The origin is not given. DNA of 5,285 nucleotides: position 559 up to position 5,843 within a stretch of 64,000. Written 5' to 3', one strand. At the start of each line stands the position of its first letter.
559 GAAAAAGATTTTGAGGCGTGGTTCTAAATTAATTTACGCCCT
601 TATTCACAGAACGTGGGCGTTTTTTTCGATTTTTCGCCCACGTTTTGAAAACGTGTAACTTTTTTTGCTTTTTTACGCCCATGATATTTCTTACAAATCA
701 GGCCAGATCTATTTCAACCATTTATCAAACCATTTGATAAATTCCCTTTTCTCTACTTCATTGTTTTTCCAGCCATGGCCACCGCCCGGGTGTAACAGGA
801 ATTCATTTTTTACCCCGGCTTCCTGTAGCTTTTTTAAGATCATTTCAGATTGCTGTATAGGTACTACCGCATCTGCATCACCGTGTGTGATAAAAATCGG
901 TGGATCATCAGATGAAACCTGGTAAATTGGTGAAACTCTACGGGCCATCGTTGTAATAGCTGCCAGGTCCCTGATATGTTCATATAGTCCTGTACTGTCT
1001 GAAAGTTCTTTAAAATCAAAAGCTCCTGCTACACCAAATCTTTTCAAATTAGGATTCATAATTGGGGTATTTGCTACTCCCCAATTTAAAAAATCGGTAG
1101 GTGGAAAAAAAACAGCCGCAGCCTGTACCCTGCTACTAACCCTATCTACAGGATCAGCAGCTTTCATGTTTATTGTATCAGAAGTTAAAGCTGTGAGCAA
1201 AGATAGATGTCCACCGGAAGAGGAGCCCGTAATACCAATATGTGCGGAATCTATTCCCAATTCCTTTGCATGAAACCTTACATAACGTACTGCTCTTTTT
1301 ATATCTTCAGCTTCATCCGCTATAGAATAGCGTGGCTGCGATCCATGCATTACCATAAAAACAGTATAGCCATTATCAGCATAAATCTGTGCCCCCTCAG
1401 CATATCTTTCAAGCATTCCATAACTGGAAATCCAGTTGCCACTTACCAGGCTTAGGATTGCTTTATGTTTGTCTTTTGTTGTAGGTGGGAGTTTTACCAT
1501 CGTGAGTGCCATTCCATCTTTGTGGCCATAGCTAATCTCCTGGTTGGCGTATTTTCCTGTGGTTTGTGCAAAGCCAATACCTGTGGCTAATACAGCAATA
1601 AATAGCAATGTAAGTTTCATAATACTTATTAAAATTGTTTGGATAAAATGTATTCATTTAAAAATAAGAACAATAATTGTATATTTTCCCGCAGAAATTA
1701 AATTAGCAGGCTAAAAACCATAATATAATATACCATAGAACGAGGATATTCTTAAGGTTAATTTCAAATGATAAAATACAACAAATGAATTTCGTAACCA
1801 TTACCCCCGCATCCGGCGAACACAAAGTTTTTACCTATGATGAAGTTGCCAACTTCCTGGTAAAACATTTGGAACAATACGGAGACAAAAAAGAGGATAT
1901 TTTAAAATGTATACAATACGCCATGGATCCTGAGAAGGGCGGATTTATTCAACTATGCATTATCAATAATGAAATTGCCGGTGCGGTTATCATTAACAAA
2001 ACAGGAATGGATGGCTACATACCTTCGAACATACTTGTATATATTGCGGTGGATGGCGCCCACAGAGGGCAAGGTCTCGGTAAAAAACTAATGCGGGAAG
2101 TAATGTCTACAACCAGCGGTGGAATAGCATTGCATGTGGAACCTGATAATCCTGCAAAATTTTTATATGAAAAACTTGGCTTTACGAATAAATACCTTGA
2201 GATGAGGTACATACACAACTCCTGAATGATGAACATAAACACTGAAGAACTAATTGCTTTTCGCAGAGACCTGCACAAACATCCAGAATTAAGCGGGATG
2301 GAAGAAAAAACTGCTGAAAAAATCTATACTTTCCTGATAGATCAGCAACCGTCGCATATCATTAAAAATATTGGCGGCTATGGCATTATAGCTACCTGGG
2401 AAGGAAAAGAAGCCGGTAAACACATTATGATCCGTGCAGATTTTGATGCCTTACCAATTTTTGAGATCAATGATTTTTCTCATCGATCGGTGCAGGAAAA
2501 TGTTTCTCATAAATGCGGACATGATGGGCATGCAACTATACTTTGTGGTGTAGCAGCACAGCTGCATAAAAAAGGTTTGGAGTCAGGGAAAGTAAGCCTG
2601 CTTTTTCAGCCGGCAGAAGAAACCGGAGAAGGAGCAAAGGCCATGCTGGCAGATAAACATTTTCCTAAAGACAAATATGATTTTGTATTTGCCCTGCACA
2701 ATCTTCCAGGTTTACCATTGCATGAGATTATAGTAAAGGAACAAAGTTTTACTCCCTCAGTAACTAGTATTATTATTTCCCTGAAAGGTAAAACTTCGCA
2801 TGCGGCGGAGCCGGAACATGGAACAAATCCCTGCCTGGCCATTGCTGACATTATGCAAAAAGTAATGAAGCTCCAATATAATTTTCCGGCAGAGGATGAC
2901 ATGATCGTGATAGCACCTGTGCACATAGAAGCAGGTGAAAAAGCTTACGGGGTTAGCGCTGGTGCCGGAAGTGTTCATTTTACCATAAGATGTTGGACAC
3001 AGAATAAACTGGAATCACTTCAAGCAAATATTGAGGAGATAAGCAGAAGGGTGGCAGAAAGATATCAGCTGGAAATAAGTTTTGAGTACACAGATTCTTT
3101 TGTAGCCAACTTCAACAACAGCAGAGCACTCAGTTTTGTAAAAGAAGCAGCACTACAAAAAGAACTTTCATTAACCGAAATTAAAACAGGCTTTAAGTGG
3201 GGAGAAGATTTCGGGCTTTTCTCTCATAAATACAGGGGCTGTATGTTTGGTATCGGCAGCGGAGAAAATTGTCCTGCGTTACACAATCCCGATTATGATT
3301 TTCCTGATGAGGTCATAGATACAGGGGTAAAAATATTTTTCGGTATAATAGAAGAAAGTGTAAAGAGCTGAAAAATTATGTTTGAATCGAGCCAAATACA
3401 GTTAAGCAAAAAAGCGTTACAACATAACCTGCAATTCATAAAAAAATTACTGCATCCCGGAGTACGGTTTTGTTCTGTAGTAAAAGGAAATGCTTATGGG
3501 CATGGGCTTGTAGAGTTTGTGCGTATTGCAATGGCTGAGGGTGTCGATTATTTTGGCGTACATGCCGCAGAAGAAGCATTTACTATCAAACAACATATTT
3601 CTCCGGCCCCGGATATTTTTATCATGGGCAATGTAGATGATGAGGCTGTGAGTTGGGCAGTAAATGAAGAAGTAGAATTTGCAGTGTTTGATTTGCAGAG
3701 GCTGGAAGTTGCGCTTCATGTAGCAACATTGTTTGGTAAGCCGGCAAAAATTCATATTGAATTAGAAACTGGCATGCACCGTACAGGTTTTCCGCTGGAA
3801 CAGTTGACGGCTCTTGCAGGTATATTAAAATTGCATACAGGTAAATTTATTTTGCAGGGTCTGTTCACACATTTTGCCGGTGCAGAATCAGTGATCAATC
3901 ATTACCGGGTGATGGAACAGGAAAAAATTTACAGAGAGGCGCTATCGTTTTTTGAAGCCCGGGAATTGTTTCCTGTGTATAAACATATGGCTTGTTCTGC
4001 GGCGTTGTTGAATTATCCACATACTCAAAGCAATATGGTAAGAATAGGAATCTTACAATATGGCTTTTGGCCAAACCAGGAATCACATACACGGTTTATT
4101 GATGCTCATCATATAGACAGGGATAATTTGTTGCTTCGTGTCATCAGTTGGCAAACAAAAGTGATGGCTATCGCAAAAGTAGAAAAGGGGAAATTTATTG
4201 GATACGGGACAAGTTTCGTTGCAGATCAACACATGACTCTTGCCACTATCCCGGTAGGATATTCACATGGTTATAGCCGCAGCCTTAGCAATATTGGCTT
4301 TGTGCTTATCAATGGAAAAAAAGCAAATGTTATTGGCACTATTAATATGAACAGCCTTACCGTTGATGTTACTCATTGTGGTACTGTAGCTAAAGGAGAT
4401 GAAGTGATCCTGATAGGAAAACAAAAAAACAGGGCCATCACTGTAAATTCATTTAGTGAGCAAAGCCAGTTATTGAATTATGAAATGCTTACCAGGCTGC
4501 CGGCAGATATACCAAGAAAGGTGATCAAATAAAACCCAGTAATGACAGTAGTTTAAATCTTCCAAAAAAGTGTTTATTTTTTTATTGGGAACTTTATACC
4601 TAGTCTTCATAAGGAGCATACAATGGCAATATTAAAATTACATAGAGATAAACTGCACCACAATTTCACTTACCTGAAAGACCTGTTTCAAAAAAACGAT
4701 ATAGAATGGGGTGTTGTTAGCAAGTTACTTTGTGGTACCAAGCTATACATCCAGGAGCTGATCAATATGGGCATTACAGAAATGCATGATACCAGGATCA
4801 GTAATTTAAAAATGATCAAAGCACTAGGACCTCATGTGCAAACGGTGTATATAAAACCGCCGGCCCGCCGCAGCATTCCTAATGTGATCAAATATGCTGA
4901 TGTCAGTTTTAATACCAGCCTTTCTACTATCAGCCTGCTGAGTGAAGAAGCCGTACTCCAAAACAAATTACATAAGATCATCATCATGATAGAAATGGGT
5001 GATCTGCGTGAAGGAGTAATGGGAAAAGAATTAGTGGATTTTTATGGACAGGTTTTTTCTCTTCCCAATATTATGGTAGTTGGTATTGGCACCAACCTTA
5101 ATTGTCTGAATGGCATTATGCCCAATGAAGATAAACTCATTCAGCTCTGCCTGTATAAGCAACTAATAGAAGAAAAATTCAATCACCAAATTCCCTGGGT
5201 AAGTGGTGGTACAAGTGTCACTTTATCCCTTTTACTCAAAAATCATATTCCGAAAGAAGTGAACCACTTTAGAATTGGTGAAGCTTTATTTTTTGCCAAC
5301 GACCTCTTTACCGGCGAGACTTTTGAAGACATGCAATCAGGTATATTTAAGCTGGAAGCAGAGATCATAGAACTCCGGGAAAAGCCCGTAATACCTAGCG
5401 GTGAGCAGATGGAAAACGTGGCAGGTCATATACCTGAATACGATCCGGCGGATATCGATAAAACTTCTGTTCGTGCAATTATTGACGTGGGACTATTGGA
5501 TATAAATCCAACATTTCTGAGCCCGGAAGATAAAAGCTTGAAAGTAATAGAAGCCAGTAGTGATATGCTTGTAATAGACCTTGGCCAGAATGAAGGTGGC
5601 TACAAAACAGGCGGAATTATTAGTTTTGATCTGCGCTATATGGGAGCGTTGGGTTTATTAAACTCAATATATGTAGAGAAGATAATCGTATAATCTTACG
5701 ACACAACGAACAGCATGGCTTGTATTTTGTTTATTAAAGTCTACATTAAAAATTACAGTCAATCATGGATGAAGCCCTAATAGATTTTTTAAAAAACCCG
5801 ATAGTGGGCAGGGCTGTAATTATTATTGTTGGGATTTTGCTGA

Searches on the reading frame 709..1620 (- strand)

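Call 43: search_protein_families(library=pfam, max_evalue=0.000001, proteins=[window:709-1620:-])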
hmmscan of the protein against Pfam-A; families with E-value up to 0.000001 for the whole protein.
window:709-1620:- (303 aa): 4 families
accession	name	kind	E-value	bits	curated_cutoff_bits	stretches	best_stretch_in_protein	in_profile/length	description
PF20434.5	BD-FAE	-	2.1e-35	122.6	26.8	1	43-265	4-215/215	BD-FAE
PF00326.27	Peptidase_S9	-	5.2e-16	59.2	22.6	1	226-303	129-211/213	Prolyl oligopeptidase family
PF07859.19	Abhydrolase_3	-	1.3e-11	45.2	25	1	82-284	27-208/210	alpha/beta hydrolase fold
PF01738.24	DLH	-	1.8e-07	31.4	21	0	238-290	142-194/217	Dienelactone hydrolase family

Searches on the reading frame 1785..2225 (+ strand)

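Call 43: search_protein_families(library=pfam, max_evalue=0.000001, proteins=[window:1785-2225:+])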
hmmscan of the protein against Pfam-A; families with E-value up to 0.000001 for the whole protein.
window:1785-2225:+ (146 aa): 3 families
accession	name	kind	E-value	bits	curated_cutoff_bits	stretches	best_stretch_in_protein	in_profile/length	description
PF13508.13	Acetyltransf_7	-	5.3e-12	46.4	27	1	60-134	10-83/84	Acetyltransferase (GNAT) domain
PF00583.31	Acetyltransf_1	-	3.6e-11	43.8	20.7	1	33-133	17-116/116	Acetyltransferase (GNAT) family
PF13673.13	Acetyltransf_10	-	1.1e-07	32.3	23.6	1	50-135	28-109/128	Acetyltransferase (GNAT) domain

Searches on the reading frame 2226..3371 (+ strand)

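Call 43: search_protein_families(library=pfam, max_evalue=0.000001, proteins=[window:2226-3371:+])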
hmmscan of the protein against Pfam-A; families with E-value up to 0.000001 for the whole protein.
window:2226-3371:+ (381 aa): 1 family
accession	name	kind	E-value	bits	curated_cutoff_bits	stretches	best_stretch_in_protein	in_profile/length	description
PF01546.33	Peptidase_M20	-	1.8e-29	103.6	24.6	1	68-376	1-205/206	Peptidase family M20/M25/M40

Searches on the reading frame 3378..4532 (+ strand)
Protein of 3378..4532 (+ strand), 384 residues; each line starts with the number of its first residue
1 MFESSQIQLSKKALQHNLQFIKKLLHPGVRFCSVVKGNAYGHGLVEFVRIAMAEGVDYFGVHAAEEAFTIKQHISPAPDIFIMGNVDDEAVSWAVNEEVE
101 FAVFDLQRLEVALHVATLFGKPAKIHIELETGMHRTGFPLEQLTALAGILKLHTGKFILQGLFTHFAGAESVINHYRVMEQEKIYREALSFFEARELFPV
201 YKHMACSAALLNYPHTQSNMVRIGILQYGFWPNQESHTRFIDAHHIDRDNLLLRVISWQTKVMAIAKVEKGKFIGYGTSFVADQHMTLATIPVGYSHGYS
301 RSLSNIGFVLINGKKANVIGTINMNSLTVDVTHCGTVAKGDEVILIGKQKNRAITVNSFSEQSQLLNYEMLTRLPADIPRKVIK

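Call 43: search_protein_families(library=pfam, max_evalue=0.000001, proteins=[window:3378-4532:+])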
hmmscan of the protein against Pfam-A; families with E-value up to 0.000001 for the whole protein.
window:3378-4532:+ (384 aa): 2 families
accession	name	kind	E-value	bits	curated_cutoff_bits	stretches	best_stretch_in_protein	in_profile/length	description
PF01168.26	Ala_racemase_N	-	8.1e-48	163.5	24.1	1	11-230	3-218/220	Alanine racemase, N-terminal domain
PF00842.27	Ala_racemase_C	-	8.7e-39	132.4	25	1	255-381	1-126/127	Alanine racemase, C-terminal domain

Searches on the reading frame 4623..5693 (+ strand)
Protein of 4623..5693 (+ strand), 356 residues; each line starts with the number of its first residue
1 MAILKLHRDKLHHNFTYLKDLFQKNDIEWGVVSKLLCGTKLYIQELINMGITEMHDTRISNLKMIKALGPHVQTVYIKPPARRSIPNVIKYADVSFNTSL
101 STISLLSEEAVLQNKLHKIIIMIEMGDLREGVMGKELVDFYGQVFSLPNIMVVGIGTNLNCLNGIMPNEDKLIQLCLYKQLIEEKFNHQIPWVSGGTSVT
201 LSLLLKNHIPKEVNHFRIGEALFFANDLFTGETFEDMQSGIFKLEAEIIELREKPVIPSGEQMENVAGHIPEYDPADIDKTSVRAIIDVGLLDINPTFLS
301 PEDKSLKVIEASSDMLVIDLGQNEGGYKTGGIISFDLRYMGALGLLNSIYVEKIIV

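Call 43: search_protein_families(library=pfam, max_evalue=0.000001, proteins=[window:4623-5693:+])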
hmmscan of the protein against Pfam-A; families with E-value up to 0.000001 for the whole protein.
window:4623-5693:+ (356 aa): 1 family
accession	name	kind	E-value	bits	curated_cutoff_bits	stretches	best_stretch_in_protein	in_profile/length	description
PF01168.26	Ala_racemase_N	-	5.3e-12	46.4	24.1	1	7-226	2-219/220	Alanine racemase, N-terminal domain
